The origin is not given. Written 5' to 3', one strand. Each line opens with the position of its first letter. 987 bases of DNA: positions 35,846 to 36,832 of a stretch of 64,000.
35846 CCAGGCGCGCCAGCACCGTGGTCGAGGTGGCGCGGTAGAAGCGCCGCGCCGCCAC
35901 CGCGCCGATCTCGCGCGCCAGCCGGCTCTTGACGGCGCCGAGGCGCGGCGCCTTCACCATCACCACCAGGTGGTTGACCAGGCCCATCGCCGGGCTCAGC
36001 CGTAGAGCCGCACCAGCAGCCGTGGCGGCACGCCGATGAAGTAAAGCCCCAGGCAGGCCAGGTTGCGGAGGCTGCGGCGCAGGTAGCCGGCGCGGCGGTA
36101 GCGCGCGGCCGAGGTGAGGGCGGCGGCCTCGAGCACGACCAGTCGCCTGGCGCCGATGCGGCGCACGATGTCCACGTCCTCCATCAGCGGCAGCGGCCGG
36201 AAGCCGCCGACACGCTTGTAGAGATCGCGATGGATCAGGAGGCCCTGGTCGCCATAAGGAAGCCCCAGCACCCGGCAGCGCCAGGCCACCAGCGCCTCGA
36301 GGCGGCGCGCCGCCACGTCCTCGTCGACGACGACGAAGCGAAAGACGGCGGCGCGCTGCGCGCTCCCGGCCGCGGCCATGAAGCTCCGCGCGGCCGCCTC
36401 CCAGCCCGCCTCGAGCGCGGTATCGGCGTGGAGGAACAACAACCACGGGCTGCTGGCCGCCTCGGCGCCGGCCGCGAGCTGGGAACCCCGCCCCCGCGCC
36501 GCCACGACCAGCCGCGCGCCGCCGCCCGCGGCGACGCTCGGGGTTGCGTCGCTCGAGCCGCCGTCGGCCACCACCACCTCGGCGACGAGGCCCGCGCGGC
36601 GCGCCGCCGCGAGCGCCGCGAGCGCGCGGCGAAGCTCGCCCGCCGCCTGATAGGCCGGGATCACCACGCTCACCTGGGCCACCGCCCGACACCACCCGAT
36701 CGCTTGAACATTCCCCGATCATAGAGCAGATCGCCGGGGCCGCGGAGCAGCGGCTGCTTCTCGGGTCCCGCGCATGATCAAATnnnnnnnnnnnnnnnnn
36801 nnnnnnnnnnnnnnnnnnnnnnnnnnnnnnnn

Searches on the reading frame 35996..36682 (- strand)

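Call 36: search_protein_families(library=pfam, proteins=[window:35996-36682:-], max_evalue=0.001)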
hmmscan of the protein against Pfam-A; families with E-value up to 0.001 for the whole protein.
window:35996-36682:- (228 aa): 2 families
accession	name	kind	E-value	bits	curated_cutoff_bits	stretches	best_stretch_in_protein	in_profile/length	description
PF00535.33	Glycos_transf_2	-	6.5e-13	49.4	23.3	1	5-94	1-95/168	Glycosyl transferase family 2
PF13641.12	Glyco_tranf_2_3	-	7.4e-09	36.4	27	1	3-179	2-197/230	Glycosyltransferase like family 2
